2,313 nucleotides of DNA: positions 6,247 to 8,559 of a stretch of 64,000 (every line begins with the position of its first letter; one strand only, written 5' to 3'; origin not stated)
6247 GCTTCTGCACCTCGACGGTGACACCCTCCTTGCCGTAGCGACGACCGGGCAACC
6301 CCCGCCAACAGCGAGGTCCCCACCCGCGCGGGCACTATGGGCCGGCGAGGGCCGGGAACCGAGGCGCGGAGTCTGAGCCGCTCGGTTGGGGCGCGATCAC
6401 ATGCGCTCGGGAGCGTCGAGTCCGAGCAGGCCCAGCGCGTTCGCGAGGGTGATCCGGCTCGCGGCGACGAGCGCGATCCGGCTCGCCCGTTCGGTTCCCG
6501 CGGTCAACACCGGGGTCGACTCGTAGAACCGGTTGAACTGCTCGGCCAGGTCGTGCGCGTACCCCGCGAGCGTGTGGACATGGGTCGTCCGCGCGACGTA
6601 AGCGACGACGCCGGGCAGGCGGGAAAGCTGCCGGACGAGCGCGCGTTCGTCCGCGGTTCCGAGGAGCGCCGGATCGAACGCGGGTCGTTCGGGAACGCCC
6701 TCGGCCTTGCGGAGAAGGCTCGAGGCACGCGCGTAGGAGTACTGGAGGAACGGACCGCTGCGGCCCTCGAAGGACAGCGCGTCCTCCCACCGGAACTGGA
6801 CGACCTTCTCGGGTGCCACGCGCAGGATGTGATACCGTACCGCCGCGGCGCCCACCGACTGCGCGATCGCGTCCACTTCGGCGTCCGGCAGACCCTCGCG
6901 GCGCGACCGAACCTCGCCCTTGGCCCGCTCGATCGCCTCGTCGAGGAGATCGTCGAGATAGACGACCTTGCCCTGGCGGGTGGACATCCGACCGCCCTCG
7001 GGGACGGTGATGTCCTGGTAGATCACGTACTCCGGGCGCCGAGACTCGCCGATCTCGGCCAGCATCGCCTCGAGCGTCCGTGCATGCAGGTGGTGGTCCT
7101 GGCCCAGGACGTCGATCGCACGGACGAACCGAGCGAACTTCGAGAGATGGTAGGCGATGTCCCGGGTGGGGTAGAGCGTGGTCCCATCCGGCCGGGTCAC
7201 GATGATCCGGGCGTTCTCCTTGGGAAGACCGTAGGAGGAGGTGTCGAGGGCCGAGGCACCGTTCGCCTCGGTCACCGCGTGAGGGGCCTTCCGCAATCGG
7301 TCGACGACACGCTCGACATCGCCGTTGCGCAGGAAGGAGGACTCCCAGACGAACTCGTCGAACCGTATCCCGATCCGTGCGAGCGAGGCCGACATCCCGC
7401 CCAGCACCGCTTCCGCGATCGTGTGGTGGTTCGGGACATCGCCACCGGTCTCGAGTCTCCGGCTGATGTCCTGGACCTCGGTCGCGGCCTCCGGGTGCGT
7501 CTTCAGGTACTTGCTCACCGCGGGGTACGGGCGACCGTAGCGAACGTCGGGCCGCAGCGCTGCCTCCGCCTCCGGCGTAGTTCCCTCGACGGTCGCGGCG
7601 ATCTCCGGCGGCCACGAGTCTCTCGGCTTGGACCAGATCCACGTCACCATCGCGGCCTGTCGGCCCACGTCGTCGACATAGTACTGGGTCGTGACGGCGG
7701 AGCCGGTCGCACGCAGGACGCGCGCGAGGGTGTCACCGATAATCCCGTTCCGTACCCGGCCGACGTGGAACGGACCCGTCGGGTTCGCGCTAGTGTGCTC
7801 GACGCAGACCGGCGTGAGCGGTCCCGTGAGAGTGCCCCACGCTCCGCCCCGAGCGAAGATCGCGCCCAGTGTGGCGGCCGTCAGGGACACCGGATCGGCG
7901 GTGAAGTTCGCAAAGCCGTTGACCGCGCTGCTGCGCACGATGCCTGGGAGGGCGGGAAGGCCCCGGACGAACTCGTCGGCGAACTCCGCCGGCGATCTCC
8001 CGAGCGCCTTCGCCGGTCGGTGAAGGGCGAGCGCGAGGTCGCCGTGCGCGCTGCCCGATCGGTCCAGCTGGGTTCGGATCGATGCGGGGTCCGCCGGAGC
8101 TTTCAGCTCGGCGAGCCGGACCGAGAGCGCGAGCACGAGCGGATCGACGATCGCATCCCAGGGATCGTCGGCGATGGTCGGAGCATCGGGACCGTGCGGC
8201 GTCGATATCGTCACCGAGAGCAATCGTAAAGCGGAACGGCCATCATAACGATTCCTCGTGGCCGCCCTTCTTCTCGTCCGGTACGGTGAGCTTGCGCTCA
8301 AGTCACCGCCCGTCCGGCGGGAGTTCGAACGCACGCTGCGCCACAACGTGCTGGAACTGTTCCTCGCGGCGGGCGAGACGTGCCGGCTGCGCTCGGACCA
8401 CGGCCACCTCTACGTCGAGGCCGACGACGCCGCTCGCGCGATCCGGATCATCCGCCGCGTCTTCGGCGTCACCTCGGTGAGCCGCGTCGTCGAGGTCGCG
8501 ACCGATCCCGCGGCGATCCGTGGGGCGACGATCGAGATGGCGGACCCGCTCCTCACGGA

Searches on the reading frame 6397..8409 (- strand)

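Call 57: search_protein_families(library=pfam, proteins=[window:6397-8409:-], max_evalue=0.0001)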
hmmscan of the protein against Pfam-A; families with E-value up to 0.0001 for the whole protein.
window:6397-8409:- (670 aa): 3 families
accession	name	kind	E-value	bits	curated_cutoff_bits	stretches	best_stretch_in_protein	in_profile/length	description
PF05746.21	DALR_1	-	1.7e-29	102.7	22.3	1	555-670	1-117/117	DALR anticodon binding domain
PF00750.26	tRNA-synt_1d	-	6e-28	98.3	23.3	1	200-529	21-337/349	tRNA synthetases class I (R), catalytic domain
PF01921.24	tRNA-synt_1f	-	4.2e-06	26.4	27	0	433-490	238-298/360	tRNA synthetases class I (K)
